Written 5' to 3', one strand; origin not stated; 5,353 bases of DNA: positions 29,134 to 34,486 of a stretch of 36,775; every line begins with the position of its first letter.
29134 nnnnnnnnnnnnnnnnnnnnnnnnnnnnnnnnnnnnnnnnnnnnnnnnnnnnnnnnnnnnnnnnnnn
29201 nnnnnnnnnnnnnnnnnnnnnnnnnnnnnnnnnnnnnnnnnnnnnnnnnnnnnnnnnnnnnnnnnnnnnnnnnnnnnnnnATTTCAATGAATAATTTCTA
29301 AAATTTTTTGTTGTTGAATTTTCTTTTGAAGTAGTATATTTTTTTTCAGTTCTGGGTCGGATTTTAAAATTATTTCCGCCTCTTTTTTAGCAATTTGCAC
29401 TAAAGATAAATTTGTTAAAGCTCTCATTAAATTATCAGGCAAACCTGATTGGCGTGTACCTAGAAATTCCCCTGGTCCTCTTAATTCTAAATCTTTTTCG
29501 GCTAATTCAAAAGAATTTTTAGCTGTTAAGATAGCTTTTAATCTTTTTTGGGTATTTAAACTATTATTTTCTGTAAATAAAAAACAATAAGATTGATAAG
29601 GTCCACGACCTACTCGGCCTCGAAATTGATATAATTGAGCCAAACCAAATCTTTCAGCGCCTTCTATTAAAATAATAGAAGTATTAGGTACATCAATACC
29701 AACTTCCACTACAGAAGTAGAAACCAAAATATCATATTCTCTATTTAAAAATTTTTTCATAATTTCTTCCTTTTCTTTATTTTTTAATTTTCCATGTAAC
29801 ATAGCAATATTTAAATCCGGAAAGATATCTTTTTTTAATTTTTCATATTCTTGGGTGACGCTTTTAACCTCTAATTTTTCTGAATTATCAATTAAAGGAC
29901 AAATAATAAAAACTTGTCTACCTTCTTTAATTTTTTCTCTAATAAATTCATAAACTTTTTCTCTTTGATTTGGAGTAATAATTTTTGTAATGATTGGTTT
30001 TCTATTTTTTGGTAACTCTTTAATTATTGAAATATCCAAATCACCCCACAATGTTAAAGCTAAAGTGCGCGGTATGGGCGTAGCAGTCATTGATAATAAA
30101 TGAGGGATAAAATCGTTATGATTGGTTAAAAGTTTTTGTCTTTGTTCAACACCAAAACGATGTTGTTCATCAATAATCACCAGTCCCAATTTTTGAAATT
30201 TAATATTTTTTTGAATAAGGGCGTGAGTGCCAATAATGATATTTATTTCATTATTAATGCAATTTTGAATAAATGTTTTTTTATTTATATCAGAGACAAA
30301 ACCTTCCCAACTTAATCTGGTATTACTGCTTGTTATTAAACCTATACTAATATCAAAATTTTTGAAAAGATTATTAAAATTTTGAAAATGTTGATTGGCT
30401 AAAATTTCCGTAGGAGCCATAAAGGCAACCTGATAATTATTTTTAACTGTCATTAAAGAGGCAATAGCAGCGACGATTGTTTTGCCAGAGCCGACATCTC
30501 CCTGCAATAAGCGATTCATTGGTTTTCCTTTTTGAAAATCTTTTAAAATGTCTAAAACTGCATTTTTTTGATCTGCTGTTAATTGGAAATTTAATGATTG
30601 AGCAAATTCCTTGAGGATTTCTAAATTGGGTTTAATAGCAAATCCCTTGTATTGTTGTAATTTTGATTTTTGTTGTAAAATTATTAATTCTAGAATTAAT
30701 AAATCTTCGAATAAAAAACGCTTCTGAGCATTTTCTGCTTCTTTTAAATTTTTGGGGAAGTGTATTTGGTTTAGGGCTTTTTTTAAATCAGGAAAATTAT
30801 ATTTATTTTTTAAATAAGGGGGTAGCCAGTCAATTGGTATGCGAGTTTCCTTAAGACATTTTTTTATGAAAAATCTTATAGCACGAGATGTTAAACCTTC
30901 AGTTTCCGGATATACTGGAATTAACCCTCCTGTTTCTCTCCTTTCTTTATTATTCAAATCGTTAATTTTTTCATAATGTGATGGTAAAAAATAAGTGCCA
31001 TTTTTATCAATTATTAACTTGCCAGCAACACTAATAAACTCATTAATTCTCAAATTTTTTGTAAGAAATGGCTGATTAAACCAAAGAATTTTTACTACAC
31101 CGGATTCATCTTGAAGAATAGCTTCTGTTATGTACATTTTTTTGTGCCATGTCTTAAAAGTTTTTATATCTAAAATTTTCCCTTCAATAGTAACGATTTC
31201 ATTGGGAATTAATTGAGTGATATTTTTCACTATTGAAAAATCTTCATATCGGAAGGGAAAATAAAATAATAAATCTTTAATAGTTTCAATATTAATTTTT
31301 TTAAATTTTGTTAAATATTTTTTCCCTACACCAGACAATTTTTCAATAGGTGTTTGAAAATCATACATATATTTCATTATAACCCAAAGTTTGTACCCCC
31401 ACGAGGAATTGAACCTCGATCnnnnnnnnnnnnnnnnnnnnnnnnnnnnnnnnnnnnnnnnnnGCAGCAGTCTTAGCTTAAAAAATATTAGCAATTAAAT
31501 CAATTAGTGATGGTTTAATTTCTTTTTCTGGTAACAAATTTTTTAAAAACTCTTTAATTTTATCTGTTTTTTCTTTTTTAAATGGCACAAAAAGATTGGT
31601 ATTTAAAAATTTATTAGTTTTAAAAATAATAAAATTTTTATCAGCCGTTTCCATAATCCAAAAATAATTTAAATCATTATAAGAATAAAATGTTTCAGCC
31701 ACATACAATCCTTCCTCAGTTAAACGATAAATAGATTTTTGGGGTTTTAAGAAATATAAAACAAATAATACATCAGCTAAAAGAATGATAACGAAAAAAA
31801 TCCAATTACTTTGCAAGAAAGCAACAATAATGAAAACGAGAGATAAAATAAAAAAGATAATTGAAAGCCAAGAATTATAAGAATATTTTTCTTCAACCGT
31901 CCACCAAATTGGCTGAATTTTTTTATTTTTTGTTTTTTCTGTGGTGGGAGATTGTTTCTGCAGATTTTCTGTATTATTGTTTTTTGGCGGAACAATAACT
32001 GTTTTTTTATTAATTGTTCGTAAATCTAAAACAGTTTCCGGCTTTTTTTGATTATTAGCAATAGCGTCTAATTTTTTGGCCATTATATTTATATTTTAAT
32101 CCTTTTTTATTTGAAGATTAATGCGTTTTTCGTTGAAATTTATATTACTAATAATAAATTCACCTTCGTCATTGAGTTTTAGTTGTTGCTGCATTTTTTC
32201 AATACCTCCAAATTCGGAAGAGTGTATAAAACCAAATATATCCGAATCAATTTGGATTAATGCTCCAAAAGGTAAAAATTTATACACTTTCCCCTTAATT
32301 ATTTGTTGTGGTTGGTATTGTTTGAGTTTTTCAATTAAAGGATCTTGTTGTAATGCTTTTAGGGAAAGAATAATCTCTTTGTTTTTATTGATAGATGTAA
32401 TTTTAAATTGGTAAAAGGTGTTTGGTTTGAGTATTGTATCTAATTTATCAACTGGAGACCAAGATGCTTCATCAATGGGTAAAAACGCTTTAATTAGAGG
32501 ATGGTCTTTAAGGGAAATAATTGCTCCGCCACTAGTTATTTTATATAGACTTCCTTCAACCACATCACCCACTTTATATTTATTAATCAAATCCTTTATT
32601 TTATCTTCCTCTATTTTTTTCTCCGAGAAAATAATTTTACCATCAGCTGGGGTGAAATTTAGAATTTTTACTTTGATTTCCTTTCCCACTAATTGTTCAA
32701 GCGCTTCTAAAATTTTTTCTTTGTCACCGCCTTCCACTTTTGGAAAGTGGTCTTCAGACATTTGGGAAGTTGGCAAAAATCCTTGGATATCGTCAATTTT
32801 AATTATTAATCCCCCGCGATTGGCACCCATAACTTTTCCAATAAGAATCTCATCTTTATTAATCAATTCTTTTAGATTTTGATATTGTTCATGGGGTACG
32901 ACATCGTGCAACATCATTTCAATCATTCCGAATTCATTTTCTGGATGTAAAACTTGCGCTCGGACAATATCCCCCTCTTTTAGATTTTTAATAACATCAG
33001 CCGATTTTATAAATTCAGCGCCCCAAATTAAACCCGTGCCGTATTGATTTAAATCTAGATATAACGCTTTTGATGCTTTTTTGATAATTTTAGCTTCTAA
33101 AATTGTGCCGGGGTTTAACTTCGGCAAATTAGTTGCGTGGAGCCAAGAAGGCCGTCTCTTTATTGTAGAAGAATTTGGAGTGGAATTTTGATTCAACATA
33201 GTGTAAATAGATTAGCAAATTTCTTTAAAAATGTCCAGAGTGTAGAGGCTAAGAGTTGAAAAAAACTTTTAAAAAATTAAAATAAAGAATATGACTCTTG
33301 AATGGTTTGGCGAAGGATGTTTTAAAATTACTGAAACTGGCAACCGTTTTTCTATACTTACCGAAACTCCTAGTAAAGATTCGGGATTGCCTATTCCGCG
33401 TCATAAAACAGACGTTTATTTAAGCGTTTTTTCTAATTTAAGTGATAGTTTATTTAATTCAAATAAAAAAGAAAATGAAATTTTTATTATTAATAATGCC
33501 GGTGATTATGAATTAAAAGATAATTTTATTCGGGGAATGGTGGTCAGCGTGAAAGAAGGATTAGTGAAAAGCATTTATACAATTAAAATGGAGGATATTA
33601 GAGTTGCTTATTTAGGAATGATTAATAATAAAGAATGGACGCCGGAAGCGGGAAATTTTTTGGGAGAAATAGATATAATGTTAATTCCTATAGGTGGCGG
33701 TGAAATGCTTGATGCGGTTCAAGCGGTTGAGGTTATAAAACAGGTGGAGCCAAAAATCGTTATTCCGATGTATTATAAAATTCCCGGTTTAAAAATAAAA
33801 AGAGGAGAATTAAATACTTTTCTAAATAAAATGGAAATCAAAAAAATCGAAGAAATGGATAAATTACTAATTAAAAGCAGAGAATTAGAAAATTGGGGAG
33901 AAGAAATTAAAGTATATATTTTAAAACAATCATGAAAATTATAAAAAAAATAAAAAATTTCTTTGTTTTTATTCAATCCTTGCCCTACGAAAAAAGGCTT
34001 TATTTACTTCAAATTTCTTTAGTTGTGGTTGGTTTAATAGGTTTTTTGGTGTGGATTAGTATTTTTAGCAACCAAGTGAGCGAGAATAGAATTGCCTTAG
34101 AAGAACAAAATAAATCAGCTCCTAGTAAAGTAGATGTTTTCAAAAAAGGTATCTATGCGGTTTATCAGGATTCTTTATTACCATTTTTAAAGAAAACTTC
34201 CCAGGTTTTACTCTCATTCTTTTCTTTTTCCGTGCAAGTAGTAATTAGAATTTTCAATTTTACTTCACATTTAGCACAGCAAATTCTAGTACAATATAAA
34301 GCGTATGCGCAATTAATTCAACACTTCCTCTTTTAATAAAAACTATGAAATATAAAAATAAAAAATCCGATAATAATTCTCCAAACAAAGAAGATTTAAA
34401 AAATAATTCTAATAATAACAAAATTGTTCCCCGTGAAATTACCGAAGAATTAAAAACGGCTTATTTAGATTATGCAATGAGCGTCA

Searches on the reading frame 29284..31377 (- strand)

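Call 7: search_protein_families(library=pfam, proteins=[window:29284-31377:-])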
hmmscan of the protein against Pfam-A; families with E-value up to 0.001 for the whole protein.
window:29284-31377:- (697 aa): 9 families
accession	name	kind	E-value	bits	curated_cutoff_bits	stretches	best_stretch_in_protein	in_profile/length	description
PF00270.35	DEAD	-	7.2e-26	91.3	26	1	267-439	1-164/167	DEAD/DEAH box helicase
PF17191.10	RecG_wedge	-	1.3e-24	87.1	23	1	13-175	4-159/162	RecG wedge domain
PF00271.37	Helicase_C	-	3.4e-19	69.5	23.5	1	473-591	4-108/110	Helicase conserved C-terminal domain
PF04851.21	ResIII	-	2.7e-16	60.4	22.5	1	264-434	2-162/164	Type III restriction enzyme, res subunit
PF19833.4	RecG_dom3_C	-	1.1e-09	38.6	26.8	1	621-689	3-75/87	ATP-dependent DNA helicase RecG, domain 3, C-terminal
PF01336.31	tRNA_anti-codon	-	3.7e-06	27.2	27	1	62-129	1-66/75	OB-fold nucleic acid binding domain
PF22590.2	Cas3-like_C_2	-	1.7e-05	25.5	27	1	503-591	11-103/106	CRISPR-associated nuclease/helicase Cas3, C-terminal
PF00176.29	SNF2-rel_dom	-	3.3e-05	23.6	24.9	1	278-439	9-168/290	SNF2-related domain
PF13604.12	AAA_30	-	0.00021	21.6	27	1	265-418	1-110/191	AAA domain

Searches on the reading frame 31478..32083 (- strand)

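Call 11: search_protein_families(library=pfam, proteins=[window:31478-32083:-])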
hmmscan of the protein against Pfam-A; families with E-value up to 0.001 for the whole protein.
window:31478-32083:- (201 aa): 2 families
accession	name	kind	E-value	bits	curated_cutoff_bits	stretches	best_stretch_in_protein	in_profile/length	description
PF18923.6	DUF5673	-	3.9e-05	24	26.7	1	121-182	5-63/66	Domain of unknown function (DUF5673)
PF20990.2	DUF2207_C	-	0.00024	21.3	33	1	65-127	133-198/247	Predicted membrane protein (DUF2207) C-terminal domain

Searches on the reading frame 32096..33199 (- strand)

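Call 11: search_protein_families(library=pfam, proteins=[window:32096-33199:-])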
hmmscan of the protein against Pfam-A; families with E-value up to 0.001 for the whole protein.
window:32096-33199:- (367 aa): 1 family
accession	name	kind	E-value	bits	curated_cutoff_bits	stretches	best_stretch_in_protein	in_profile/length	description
PF00575.29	S1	-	2.3e-33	114.8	22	3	114-192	3-72/74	S1 RNA binding domain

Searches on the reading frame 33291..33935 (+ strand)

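Call 11: search_protein_families(library=pfam, proteins=[window:33291-33935:+])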
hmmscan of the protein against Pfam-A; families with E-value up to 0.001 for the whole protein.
window:33291-33935:+ (214 aa): 1 family
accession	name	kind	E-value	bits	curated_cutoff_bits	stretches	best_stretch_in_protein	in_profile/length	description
PF13483.12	Lactamase_B_3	-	4.5e-20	72.7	24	1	3-160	2-159/160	Beta-lactamase superfamily domain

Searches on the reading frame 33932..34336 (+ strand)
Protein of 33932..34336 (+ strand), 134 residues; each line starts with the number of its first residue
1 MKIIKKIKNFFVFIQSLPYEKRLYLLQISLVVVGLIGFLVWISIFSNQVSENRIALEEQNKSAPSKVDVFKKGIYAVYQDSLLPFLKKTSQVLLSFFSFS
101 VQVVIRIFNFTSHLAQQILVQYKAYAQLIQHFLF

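Call 11: search_protein_families(library=pfam, proteins=[window:33932-34336:+])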
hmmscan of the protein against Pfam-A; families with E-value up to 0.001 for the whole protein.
window:33932-34336:+ (134 aa): 0 families

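Call 42: find_encoding_contigs(protein=window:33932-34336:+, flank=10000, max_places=4)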
Protein window:33932-34336:+ (134 aa): 3 contigs read that carry it; 3 places shown.
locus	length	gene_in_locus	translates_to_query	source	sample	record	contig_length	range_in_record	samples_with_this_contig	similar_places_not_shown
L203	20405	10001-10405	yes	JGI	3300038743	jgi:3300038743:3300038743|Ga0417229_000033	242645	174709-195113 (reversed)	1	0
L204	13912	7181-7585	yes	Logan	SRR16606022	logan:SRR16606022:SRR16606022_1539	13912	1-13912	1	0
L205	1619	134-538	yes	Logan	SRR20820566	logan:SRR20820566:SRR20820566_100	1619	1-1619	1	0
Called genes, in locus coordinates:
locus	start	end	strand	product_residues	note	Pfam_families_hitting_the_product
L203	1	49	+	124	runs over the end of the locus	PF02021:UPF0102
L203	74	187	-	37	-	-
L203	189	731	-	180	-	-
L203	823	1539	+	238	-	PF20772:TACO1_YebC_N, PF01709:Transcrip_reg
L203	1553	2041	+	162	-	PF02075:RuvC, PF04848:Pox_A22 (weak)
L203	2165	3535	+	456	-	PF11638:DnaA_N, PF01695:IstB_IS21, PF00308:Bac_DnaA, PF00004:AAA, PF13173:AAA_14 (weak), PF13401:AAA_22 (faint), PF08299:Bac_DnaA_C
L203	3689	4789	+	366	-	PF00712:DNA_pol3_beta, PF02767:DNA_pol3_beta_2, PF02768:DNA_pol3_beta_3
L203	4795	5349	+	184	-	PF01966:HD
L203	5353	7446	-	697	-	PF17191:RecG_wedge, PF01336:tRNA_anti-codon (faint), PF00270:DEAD, PF04851:ResIII, PF00271:Helicase_C, PF22590:Cas3-like_C_2 (faint), PF19833:RecG_dom3_C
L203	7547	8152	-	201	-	PF18923:DUF5673 (weak)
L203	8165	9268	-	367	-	PF00575:S1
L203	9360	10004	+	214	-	PF13483:Lactamase_B_3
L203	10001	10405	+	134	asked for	-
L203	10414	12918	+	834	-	PF00521:DNA_topoisoIV, PF03989:DNA_gyraseA_C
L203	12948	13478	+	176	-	PF01209:Ubie_methyltran, PF02353:CMAS (weak), PF05175:MTS, PF08704:GCD14 (weak), PF13847:Methyltransf_31, PF13649:Methyltransf_25, PF08241:Methyltransf_11, PF08242:Methyltransf_12, +5 more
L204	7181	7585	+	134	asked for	-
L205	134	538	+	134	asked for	-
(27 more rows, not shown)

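Call 60: search_protein_families(library=pfam, max_evalue=1, proteins=[window:33932-34336:+])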
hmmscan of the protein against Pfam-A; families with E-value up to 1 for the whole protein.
window:33932-34336:+ (134 aa): 2 families
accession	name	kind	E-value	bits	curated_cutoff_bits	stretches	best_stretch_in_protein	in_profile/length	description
PF10086.14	YhfC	-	0.015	15.2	24.2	1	11-78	4-66/222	YhfC intramembrane metalloprotease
PF24374.1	DUF7530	-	0.026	14.7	27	1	26-104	138-214/220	Family of unknown function (DUF7530)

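Call 63: search_protein_families(library=ncbifam, max_evalue=0.01, proteins=[window:33932-34336:+])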
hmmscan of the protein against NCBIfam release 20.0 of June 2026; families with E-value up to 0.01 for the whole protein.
window:33932-34336:+ (134 aa): 0 families
